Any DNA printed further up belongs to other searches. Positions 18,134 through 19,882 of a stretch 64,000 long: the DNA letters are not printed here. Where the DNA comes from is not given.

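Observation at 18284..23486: Two ~90% identical GH5 cellulase lipoprotein genes bracket a DUF1700/DUF4097 membrane protein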

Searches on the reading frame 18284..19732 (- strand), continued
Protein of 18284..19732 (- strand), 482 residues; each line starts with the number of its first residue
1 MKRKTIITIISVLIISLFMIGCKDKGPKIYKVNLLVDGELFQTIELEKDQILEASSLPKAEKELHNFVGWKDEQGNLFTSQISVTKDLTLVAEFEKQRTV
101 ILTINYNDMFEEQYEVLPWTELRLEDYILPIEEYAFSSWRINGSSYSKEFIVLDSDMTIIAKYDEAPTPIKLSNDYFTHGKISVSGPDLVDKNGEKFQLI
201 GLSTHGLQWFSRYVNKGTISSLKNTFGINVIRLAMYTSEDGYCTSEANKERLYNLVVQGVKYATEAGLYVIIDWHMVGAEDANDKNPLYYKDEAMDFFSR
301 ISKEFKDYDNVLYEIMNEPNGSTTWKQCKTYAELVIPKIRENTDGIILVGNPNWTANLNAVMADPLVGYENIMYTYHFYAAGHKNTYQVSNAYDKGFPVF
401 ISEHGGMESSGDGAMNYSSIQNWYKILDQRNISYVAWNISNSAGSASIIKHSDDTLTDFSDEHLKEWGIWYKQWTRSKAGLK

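Call 48: fold_search(model_id=the predicted structure, library=pdb)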
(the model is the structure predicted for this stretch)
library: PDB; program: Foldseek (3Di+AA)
matches with E <= 10: 1800; with E <= 0.001: 581
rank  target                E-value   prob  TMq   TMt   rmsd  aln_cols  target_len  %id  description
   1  6gjf_A                7.0e-32  1.00  0.60  0.94   1.8       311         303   39  Ancestral endocellulase Cel5A (released 2019-06-12)
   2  1a3h                  1.8e-31  1.00  0.59  0.93   1.6       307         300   38  ENDOGLUCANASE CEL5A FROM BACILLUS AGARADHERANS AT 1.6A RESOLUTION (released 1999-03-16)
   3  1h5v_A                5.7e-31  1.00  0.59  0.94   1.6       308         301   37  Thiopentasaccharide complex of the endoglucanase Cel5A from Bacillus agaradharens at 1.1 A resolution in the tetragona (released 2002-05-23)
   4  8zvk                  6.1e-31  1.00  0.59  0.92   1.3       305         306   36  Crystal structure of the GH5 domain from a processive endoglucanase of Acetivibrio alkalicellulosi (released 2025-05-28)
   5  4xzw                  7.2e-31  1.00  0.59  0.92   1.7       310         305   37  Endo-glucanase chimera C10 (released 2016-02-10)
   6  4xzb                  1.1e-30  1.00  0.59  0.90   1.7       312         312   37  endo-glucanase GsCelA P1 (released 2016-02-10)
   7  5wh8                  1.6e-30  1.00  0.59  0.87   1.9       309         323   34  Cellulase Cel5C_n (released 2018-03-14)
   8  3pzu_A                2.2e-30  1.00  0.58  0.93   1.8       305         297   37  P212121 crystal form of the endo-1,4-beta-glucanase from Bacillus subtilis 168 (released 2011-09-14)
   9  1lf1                  2.9e-30  1.00  0.58  0.94   1.6       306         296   37  Crystal Structure of Cel5 from Alkalophilic Bacillus sp. (released 2002-07-03)
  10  1qhz                  5.9e-30  1.00  0.59  0.94   1.5       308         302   37  NATIVE TETRAGONAL STRUCTURE OF THE ENDOGLUCANASE CEL5A FROM BACILLUS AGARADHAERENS (released 2000-06-07)
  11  3pzt_B                1.1e-29  1.00  0.58  0.93   1.8       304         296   38  Structure of the endo-1,4-beta-glucanase from Bacillus subtilis 168 with manganese(II) ion (released 2011-09-14)
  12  3pzv_A                3.4e-29  1.00  0.58  0.94   1.7       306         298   37  C2 crystal form of the endo-1,4-beta-glucanase from Bacillus subtilis 168 (released 2011-09-14)
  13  5ihs                  6.5e-29  1.00  0.59  0.91   2.1       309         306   34  Structure of CHU_2103 from Cytophaga hutchinsonii (released 2016-06-22)
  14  2cks_B                6.9e-29  1.00  0.58  0.90   2.1       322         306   34  X-RAY CRYSTAL STRUCTURE OF THE CATALYTIC DOMAIN OF THERMOBIFIDA FUSCA ENDOGLUCANASE CEL5A (E5) (released 2007-05-29)
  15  3pzt_A                1.7e-28  1.00  0.57  0.93   1.7       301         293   38  Structure of the endo-1,4-beta-glucanase from Bacillus subtilis 168 with manganese(II) ion (released 2011-09-14)
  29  1tvn_B                5.1e-22  1.00  0.55  0.89   2.5       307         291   27  Cellulase cel5G from Pseudoalteromonas haloplanktis, A family GH 5-2 enzyme (released 2005-05-17)
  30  1tvn_A                6.1e-22  1.00  0.55  0.88   2.4       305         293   27  Cellulase cel5G from Pseudoalteromonas haloplanktis, A family GH 5-2 enzyme (released 2005-05-17)
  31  1egz_A                1.1e-20  1.00  0.55  0.90   2.2       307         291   27  CELLULASE CEL5 FROM ERWINIA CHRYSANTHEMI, A FAMILY GH 5-2 ENZYME (released 1999-03-26)
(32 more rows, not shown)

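Call 62: find_encoding_contigs(protein=P0003, flank=10000, max_places=3)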
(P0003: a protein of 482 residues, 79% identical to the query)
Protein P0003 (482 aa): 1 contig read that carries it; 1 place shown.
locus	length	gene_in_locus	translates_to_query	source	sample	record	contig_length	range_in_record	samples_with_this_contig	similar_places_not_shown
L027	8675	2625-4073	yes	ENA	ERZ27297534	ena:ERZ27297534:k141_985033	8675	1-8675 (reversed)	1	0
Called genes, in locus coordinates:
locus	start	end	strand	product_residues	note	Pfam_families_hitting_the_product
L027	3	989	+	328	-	?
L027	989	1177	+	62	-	-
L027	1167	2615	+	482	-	PF00150:Cellulase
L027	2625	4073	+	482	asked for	PF00150:Cellulase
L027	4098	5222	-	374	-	PF00206:Lyase_1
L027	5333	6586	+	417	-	PF00275:EPSP_synthase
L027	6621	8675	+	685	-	?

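Call 63: find_encoding_contigs(protein=P0013, flank=10000, max_places=3)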
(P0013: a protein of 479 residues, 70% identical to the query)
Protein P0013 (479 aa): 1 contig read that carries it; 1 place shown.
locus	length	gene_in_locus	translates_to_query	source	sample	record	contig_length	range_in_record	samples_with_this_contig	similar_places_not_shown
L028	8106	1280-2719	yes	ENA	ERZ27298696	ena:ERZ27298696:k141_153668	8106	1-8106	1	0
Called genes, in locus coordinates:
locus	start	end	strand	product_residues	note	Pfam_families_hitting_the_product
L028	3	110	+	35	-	?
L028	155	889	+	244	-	PF02308:MgtC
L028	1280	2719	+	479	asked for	PF00150:Cellulase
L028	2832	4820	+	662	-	PF22564:HAAS, PF13349:DUF4097 (faint)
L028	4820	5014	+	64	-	-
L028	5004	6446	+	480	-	PF00150:Cellulase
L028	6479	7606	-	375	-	PF00206:Lyase_1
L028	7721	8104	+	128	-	?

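Call 66: search_protein_families(library=pfam, proteins=[L006:4887-5081:+], max_evalue=1)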
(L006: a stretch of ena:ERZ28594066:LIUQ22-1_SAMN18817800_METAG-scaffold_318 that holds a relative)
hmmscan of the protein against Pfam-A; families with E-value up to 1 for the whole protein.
L006:4887-5081:+ (64 aa): 2 families
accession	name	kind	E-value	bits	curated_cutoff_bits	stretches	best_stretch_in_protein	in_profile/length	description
PF17370.7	DUF5392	-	0.015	15.8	25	1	1-61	24-83/139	Family of unknown function (DUF5392)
PF13194.11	DUF4010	-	0.03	14.5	30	1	5-63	57-114/210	Domain of unknown function (DUF4010)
